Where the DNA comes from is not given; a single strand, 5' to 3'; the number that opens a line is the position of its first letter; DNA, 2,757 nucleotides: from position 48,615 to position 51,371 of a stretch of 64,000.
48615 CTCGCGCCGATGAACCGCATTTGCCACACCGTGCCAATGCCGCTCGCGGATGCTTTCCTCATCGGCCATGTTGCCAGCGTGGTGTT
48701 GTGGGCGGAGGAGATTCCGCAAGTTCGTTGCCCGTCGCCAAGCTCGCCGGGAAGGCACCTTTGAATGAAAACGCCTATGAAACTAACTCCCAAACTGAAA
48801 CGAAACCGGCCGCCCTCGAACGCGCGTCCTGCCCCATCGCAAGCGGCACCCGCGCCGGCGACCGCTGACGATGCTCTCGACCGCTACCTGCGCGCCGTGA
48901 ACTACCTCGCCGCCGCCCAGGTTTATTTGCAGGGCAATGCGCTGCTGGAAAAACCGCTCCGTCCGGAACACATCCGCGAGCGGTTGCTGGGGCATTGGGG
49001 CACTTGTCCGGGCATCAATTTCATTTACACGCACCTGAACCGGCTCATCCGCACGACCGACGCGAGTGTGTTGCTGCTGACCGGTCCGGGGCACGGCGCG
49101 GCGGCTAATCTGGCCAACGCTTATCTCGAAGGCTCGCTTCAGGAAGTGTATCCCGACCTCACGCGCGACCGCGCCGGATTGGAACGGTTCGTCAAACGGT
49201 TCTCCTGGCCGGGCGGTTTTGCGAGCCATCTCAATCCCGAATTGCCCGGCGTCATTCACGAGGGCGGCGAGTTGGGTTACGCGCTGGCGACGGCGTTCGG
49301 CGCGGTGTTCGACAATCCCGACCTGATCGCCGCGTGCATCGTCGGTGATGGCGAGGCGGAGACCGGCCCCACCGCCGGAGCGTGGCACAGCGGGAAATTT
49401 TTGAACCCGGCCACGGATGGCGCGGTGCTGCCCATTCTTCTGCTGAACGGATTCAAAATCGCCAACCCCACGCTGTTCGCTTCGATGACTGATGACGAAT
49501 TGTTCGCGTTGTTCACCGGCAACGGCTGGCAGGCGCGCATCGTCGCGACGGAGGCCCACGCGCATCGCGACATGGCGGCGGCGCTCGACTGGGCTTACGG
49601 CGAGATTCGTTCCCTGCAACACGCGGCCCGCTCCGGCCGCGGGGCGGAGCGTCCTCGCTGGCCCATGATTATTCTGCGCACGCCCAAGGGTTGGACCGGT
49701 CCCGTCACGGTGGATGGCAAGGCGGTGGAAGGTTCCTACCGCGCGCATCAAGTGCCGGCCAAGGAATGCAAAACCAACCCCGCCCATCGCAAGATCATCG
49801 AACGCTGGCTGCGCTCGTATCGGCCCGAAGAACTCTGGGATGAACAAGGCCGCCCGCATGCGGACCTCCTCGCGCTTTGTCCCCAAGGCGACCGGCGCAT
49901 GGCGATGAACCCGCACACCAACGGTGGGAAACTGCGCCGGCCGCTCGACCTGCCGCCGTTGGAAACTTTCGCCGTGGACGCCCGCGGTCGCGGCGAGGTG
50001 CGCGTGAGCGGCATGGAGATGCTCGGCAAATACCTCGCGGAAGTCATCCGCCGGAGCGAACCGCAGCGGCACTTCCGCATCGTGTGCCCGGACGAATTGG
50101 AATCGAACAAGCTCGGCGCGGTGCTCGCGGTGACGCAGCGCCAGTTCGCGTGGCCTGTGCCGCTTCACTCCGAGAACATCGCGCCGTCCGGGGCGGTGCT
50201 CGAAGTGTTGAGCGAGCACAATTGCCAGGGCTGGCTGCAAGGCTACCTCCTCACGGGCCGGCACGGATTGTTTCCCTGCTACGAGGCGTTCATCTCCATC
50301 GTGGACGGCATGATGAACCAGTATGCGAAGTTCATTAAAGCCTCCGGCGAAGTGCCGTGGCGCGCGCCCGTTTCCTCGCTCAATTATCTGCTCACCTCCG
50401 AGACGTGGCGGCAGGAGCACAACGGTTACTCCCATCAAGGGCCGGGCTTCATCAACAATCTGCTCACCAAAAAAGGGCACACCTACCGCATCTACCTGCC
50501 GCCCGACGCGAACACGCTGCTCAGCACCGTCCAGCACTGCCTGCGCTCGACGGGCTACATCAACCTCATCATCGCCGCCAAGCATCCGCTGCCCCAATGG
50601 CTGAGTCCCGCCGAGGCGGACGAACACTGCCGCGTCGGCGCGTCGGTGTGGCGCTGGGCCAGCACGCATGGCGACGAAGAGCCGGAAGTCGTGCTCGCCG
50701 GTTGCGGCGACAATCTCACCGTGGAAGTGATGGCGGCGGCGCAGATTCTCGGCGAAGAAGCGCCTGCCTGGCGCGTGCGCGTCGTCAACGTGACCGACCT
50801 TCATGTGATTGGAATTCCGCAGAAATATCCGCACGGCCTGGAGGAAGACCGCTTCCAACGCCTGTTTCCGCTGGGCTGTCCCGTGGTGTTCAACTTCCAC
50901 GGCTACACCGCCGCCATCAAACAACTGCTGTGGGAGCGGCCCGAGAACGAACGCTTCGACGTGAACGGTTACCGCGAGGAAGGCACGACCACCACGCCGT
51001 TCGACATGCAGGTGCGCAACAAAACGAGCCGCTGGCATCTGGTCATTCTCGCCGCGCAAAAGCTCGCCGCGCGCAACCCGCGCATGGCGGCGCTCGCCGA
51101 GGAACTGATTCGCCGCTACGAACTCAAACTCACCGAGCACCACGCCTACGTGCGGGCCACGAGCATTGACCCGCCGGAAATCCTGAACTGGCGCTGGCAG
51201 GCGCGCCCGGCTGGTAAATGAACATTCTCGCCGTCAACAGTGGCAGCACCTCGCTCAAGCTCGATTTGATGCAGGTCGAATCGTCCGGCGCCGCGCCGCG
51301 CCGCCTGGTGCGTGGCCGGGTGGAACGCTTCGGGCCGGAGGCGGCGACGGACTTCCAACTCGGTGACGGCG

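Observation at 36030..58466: Candidate stress/hypoxia-type fermentation island: USP domains, P-type ATPases, LdhA, phosphoketolase-acetate kinase, plus decayed hpf, CA, TerC and glgP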

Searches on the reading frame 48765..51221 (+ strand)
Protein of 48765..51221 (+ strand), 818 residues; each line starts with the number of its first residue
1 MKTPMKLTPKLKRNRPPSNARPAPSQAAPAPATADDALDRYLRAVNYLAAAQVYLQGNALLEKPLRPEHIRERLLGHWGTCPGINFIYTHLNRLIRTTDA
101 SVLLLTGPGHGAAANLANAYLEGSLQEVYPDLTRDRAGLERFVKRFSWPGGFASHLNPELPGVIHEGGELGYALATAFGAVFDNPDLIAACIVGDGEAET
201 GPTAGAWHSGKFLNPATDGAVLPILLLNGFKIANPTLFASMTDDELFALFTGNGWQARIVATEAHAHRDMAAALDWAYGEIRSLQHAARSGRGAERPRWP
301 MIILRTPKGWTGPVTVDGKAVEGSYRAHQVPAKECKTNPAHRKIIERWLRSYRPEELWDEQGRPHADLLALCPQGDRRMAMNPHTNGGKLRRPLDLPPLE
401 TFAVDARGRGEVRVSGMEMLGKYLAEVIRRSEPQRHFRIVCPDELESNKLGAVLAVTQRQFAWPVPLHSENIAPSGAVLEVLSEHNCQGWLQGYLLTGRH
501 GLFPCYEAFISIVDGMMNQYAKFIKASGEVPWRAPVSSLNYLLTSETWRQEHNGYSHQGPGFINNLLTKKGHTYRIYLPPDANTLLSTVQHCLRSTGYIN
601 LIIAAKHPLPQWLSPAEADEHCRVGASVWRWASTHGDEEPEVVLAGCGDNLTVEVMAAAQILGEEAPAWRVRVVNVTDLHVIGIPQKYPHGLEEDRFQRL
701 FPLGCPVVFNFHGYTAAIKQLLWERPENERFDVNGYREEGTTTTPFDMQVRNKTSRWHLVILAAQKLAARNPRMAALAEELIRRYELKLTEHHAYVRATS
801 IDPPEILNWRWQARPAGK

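Call 5: search_protein_families(library=pfam, proteins=[window:48765-51221:+], max_evalue=0.001)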
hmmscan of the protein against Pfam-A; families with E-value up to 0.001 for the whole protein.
window:48765-51221:+ (818 aa): 3 families
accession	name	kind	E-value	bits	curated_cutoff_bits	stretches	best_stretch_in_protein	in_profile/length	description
PF09364.15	XFP_N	-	7.3e-155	515.7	23.7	1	37-389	9-363/364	XFP N-terminal domain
PF03894.20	XFP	-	3.6e-78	261.8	22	1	419-595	2-177/177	D-xylulose 5-phosphate/D-fructose 6-phosphate phosphoketolase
PF09363.15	XFP_C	-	4.6e-73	245.4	23.4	1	606-811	1-202/202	XFP C-terminal domain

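Call 29: find_related_loci(query=window:48765-51221:+, collection=metagenome_contigs, flank=10000)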
Query window:48765-51221:+ (818 aa) in metagenome_contigs; peptide patterns used: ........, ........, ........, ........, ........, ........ (x = any residue, [..] = any of these).
407 stretches matched a pattern; 177 encode a relative of the query (tblastn E <= 1e-3); the best 80 are kept; 80 distinct loci.
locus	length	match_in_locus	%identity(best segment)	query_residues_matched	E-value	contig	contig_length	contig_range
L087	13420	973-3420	91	1-818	0e+0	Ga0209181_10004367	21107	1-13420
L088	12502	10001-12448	91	1-818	0e+0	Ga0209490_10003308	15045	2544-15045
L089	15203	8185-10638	91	1-818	0e+0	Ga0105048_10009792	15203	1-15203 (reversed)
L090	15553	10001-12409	90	14-818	0e+0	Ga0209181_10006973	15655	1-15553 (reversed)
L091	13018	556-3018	90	1-818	0e+0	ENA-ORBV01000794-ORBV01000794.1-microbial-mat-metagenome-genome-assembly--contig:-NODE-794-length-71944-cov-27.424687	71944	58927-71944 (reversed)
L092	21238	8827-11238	91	13-814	0e+0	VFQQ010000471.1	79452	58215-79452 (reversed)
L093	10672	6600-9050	90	1-814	0e+0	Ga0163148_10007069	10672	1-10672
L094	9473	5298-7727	90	8-814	0e+0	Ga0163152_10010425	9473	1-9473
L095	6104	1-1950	92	165-814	0e+0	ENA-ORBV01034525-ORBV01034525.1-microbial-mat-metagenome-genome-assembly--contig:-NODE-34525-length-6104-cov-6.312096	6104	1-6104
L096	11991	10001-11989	90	14-678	0e+0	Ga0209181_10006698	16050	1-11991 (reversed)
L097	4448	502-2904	71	14-814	0e+0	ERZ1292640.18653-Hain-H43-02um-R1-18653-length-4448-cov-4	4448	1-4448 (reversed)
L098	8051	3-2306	74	45-812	0e+0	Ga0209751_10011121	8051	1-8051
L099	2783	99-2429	74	37-813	0e+0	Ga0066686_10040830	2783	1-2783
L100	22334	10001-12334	72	37-814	0e+0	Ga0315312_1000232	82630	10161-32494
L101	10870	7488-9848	71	27-811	0e+0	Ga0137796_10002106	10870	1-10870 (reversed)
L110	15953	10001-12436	90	2-818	0e+0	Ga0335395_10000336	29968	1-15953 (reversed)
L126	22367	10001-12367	67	28-814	0e+0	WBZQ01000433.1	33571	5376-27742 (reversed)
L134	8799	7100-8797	89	5-580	0e+0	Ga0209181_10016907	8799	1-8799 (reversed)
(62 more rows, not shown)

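Call 34: search_protein_families(library=pfam, proteins=[L092:1796-2197:+, L092:2100-2822:+, L092:3319-4089:+, L092:4093-5076:+, L092:12848-13480:+, L092:13477-14061:+, L092:15643-16560:+, L092:17170-19377:+, L092:15088-16869:-, L092:19107-20240:+], max_evalue=0.001)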
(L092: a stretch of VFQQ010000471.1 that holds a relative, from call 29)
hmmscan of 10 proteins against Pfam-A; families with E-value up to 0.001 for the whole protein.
L092:1796-2197:+ (133 aa): 1 family
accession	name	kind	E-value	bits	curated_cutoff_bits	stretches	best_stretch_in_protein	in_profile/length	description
PF02482.25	Ribosomal_S30AE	-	1.5e-10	42.1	23.7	1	19-109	2-87/88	Sigma 54 modulation protein / S30EA ribosomal protein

L092:2100-2822:+ (240 aa): 0 families

L092:3319-4089:+ (256 aa): 1 family
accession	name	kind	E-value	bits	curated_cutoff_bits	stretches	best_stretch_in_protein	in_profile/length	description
PF01996.21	F420_ligase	-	9.4e-35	120.5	25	1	27-203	26-216/218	F420-0:Gamma-glutamyl ligase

L092:4093-5076:+ (327 aa): 1 family
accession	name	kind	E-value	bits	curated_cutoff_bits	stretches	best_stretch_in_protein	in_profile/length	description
PF00582.32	Usp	-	4.7e-25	89.2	24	2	26-167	3-137/141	Universal stress protein family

L092:12848-13480:+ (210 aa): 1 family
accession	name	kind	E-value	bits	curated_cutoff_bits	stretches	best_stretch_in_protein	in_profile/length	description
PF01914.23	MarC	-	2.6e-50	171.1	23.9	1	6-203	3-200/203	MarC family integral membrane protein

L092:13477-14061:+ (194 aa): 0 families

L092:15643-16560:+ (305 aa): 0 families

L092:17170-19377:+ (735 aa): 2 families
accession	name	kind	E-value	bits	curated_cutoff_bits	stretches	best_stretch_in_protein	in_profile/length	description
PF00501.34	AMP-binding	-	1.6e-59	202.1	29.9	1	219-581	3-384/384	AMP-binding enzyme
PF01553.26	Acyltransferase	-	1.4e-14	54.4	23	1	22-143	3-131/132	Acyltransferase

L092:15088-16869:- (593 aa): 3 families
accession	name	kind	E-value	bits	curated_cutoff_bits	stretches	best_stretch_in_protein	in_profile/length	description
PF00175.26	NAD_binding_1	-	1.6e-19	71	22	1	468-572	1-108/109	Oxidoreductase NAD-binding domain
PF01794.25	Ferric_reduct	-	9.4e-11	42.3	28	1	198-314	1-120/121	Ferric reductase like transmembrane component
PF08022.18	FAD_binding_8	-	7.2e-05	23.3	22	1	382-442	23-83/109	FAD-binding domain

L092:19107-20240:+ (377 aa): 1 family
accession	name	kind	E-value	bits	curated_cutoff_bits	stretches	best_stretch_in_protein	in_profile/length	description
PF09601.15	DUF2459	-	5.1e-21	75.6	27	1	143-273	1-136/171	Protein of unknown function (DUF2459)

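Call 35: search_protein_families(library=pfam, proteins=[L090:790-1125:+, L090:1122-1580:+, L090:1577-2026:+, L090:14678-15076:+, L092:342-710:+, L092:86-586:+, L092:14574-14879:+, L092:2686-3033:+], max_evalue=0.001)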
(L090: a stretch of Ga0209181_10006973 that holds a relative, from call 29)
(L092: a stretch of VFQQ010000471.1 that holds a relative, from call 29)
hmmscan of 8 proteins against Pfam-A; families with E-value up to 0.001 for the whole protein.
L090:790-1125:+ (111 aa): 1 family
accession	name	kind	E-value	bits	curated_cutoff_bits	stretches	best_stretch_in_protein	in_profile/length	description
PF02482.25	Ribosomal_S30AE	-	4.5e-19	69.4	23.7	1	3-97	1-87/88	Sigma 54 modulation protein / S30EA ribosomal protein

L090:1122-1580:+ (152 aa): 2 families
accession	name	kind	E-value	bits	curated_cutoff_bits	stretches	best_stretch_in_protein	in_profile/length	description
PF00072.30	Response_reg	-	2.5e-18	66.7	30.2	1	5-112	1-109/111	Response regulator receiver domain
PF06490.17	FleQ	-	0.00047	20.9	22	1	4-114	1-104/108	Flagellar regulatory protein FleQ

L090:1577-2026:+ (149 aa): 1 family
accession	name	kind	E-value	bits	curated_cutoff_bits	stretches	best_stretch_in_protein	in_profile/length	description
PF00072.30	Response_reg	-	8.8e-23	81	30.2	1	13-119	1-109/111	Response regulator receiver domain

L090:14678-15076:+ (132 aa): 0 families

L092:342-710:+ (122 aa): 1 family
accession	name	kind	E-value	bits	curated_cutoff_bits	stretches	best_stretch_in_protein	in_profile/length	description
PF16561.11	AMPK1_CBM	-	3e-11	43.8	26.8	1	24-105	5-82/85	Glycogen recognition site of AMP-activated protein kinase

L092:86-586:+ (166 aa): 0 families

L092:14574-14879:+ (101 aa): 0 families

L092:2686-3033:+ (115 aa): 0 families

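Call 42: search_protein_families(library=pfam, proteins=[L089:2628-4931:+, L089:5697-7187:+, L089:4931-5350:+, L089:5059-5700:+, L089:7184-7519:+, L089:12826-14016:+, L088:32-1822:+, L088:1956-3632:+, L088:4538-6157:+, L088:6195-6788:+], max_evalue=0.001)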
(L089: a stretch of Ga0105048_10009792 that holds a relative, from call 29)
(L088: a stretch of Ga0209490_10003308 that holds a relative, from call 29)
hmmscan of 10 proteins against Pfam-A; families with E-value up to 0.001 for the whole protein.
L089:2628-4931:+ (767 aa): 4 families
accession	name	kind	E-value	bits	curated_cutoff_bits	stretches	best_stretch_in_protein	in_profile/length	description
PF00361.26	Proton_antipo_M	-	6.2e-70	236.2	21.5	1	124-413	1-290/294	NADH:quinone oxidoreductase/Mrp antiporter, TM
PF20501.3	MbhE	-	7.7e-21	74.4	27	1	678-760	2-86/98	MBH, subunit E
PF13244.11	MbhD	-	6.6e-20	71.5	27.2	1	604-669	1-67/67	MBH, subunit D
PF00662.26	Proton_antipo_N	-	5.5e-10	39.4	24.5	1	60-108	1-51/51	NADH-Ubiquinone oxidoreductase (complex I), chain 5 N-terminus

L089:5697-7187:+ (496 aa): 1 family
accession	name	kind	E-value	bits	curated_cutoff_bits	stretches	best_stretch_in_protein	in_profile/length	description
PF00361.26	Proton_antipo_M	-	2.2e-54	185.1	21.5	1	127-414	2-291/294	NADH:quinone oxidoreductase/Mrp antiporter, TM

L089:4931-5350:+ (139 aa): 1 family
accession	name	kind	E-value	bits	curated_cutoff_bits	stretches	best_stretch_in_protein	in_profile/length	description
PF04039.18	MnhB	-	2.1e-35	122.2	22.5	1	5-129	1-126/127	Domain related to MnhB subunit of Na+/H+ antiporter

L089:5059-5700:+ (213 aa): 1 family
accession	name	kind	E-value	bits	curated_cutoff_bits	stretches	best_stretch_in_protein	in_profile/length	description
PF00420.29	Oxidored_q2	-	8.4e-22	77.2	26.1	1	102-207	2-90/95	NADH-ubiquinone/plastoquinone oxidoreductase chain 4L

L089:7184-7519:+ (111 aa): 1 family
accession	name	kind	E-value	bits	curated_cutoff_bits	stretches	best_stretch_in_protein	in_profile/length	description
PF01899.21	MNHE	-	1.9e-34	119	27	1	5-108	40-144/145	Na+/H+ ion antiporter subunit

L089:12826-14016:+ (396 aa): 10 families
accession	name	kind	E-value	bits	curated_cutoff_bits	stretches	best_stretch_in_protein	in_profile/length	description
PF01210.29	NAD_Gly3P_dh_N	-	1.2e-39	136.2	23.1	1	63-218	1-157/158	NAD-dependent glycerol-3-phosphate dehydrogenase N-terminus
PF07479.19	NAD_Gly3P_dh_C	-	1.3e-29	103.7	25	1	238-366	1-128/142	NAD-dependent glycerol-3-phosphate dehydrogenase C-terminus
PF20618.3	GPD_NAD_C_bact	-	4.9e-13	49.9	27.6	1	299-362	1-63/66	Bacterial GPD, NAD-dependent C-terminal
PF03807.23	F420_oxidored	-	1.6e-09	38.6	21.6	1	63-165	1-92/94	NADP oxidoreductase coenzyme F420-dependent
PF03446.21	NAD_binding_2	-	1.8e-09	38.2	21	1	63-163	1-91/161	NAD binding domain of 6-phosphogluconate dehydrogenase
PF02737.24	3HCDH_N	-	5.3e-06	26.9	22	1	63-106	1-44/180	3-hydroxyacyl-CoA dehydrogenase, NAD binding domain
PF02558.23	ApbA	-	8.2e-06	25.9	22.2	1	64-162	1-97/150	Ketopantoate reductase PanE/ApbA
PF07992.20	Pyr_redox_2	-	0.00014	21.8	26.1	1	40-121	132-206/291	Pyridine nucleotide-disulphide oxidoreductase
PF00070.33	Pyr_redox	-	0.00085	20.2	22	0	63-122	1-64/82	Pyridine nucleotide-disulphide oxidoreductase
PF02254.24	TrkA_N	-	0.00099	19.9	23.8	0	64-103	1-40/116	TrkA-N domain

L088:32-1822:+ (596 aa): 2 families
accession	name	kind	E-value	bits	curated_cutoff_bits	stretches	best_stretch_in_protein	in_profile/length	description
PF09601.15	DUF2459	-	2.9e-37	128.5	27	1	415-578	1-169/171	Protein of unknown function (DUF2459)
PF00501.34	AMP-binding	-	3.6e-11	42.9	29.9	1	2-172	219-359/384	AMP-binding enzyme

L088:1956-3632:+ (558 aa): 2 families
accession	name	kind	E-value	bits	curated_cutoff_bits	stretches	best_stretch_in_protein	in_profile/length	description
PF00999.27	Na_H_Exchanger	-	1.6e-49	169.2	26.2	1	14-368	3-364/375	Sodium/hydrogen exchanger, transmembrane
PF02254.24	TrkA_N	-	1.7e-14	54.6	23.8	1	413-528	1-116/116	TrkA-N domain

L088:4538-6157:+ (539 aa): 1 family
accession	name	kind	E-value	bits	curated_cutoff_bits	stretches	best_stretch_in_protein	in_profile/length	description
PF02690.20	Na_Pi_cotrans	-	4.5e-51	172.9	29.1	2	16-156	1-136/137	Na+/Pi-cotransporter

L088:6195-6788:+ (197 aa): 0 families

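Call 44: search_protein_families(library=ncbifam, proteins=[window:48765-51221:+], max_evalue=0.00001)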
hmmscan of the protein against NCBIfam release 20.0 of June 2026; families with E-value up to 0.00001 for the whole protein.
window:48765-51221:+ (818 aa): 6 families
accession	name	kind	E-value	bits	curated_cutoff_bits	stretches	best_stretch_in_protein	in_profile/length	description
NF003619.0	PRK05261.1-4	subfamily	0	1136.5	962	1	34-813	18-796/799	phosphoketolase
NF003621.0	PRK05261.1-6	subfamily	0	1054.7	1295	1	33-814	13-794/801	phosphoketolase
NF003617.0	PRK05261.1-2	subfamily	7.4e-294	976.6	1143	1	30-812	15-796/797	phosphoketolase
NF003618.0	PRK05261.1-3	subfamily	1.4e-259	863.6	1199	1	37-813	13-787/789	phosphoketolase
NF003616.0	PRK05261.1-1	subfamily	8.4e-247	821.3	777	1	36-812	8-787/788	phosphoketolase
NF003620.0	PRK05261.1-5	equivalog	1.4e-229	764.3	1518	1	28-811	15-803/825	phosphoketolase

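Call 73: search_protein_families(library=pfam, proteins=[L101:1650-3353:+, L101:73-1305:+, L101:10-708:-, L126:13413-15323:+, L110:1068-3374:-, L110:2711-4609:+, L110:3230-6289:-, L110:4727-5710:+, L110:5949-7118:+, L110:13886-14479:+], max_evalue=0.001)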
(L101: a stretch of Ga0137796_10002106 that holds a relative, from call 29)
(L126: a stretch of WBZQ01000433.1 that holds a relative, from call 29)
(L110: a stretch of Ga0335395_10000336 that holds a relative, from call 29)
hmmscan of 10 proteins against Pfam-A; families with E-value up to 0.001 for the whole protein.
L101:1650-3353:+ (567 aa): 1 family
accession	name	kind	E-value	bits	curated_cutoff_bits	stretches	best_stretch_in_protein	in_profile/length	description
PF00343.26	Phosphorylase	-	3.8e-29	101.9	27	2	252-487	321-583/713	Carbohydrate phosphorylase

L101:73-1305:+ (410 aa): 3 families
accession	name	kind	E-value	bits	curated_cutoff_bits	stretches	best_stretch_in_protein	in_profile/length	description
PF03109.22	ABC1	-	6.9e-58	196.1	22.9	1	2-188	58-241/244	ABC1 atypical kinase-like domain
PF01636.29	APH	-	2.6e-07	31.1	23.2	1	116-166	148-202/239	Phosphotransferase enzyme family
PF00069.31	Pkinase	-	0.00044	20.2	31.7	1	116-168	101-152/263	Protein kinase domain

L101:10-708:- (232 aa): 0 families

L126:13413-15323:+ (637 aa): 1 family
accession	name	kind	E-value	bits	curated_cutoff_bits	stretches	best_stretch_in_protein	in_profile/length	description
PF00343.26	Phosphorylase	-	2.7e-23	82.6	27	2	317-552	321-583/713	Carbohydrate phosphorylase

L110:1068-3374:- (768 aa): 10 families
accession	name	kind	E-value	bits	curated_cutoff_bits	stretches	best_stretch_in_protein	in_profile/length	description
PF01593.30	Amino_oxidase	-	9.4e-19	68.4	19.8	1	261-754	1-440/443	Flavin containing amine oxidoreductase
PF13450.12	NAD_binding_8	-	4.8e-11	43.2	21.9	1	256-310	1-54/68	NAD(P)-binding Rossmann-like domain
PF00890.30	FAD_binding_2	-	5.4e-09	36.2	20.4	1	253-292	1-38/414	FAD binding domain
PF01266.30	DAO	-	1.3e-06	28.7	27.9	1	253-533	1-207/353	FAD dependent oxidoreductase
PF03486.20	HI0933_like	-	5.6e-06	26.4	50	0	253-283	2-32/244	HI0933-like protein Rossmann domain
PF01134.28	GIDA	-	2.7e-05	23.9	22.1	0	253-283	1-31/391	Glucose inhibited division protein A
PF12831.13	FAD_oxidored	-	5.2e-05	23.2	27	1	253-326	1-70/416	FAD dependent oxidoreductase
PF05834.18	Lycopene_cycl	-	0.00011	21.9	23.4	0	472-532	84-143/380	Lycopene cyclase protein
PF07992.20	Pyr_redox_2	-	0.00012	22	26.1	0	253-281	2-30/291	Pyridine nucleotide-disulphide oxidoreductase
PF01946.23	Thi4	-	0.00032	20.4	26.2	1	251-288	17-55/235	Thi4 family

L110:2711-4609:+ (632 aa): 0 families

L110:3230-6289:- (1019 aa): 12 families
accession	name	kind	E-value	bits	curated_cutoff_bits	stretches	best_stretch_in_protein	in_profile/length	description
PF13426.13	PAS_9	-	7.2e-38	129.4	27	3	390-490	2-103/103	PAS domain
PF00989.32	PAS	-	1.1e-34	119.2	22.6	3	382-488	4-113/113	PAS fold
PF02518.31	HATPase_c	-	2.1e-32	112.3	26.4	1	623-738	1-110/111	Histidine kinase-, DNA gyrase B-, and HSP90-like ATPase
PF00072.30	Response_reg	-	2.7e-24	85.9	30.2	1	764-879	1-111/111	Response regulator receiver domain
PF08448.16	PAS_4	-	4.8e-22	78.7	23.1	1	389-493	5-110/110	PAS fold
PF00512.31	HisKA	-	1.3e-20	73.7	26.9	1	512-575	2-65/66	His Kinase A (phospho-acceptor) domain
PF01627.28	Hpt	-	8.2e-08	32.8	24.6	1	909-984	6-81/84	Hpt domain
PF13188.13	PAS_8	-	4e-06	27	21.8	0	382-427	4-46/65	PAS domain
PF13979.11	SopA_C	-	2.9e-05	24.2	25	0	71-134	103-173/177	SopA-like catalytic domain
PF24820.1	Diguanyl_cycl_sensor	-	0.00017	21.9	28.1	0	384-436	1-53/109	Diguanylate cyclase-like sensor domain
PF08447.18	PAS_3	-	0.00082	20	25.6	0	402-474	2-78/89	PAS fold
PF23198.2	PDE8A_N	-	0.00095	19.5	29.6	0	782-855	31-102/147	PDE8A-like, N-terminal domain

L110:4727-5710:+ (327 aa): 0 families

L110:5949-7118:+ (389 aa): 0 families

L110:13886-14479:+ (197 aa): 0 families
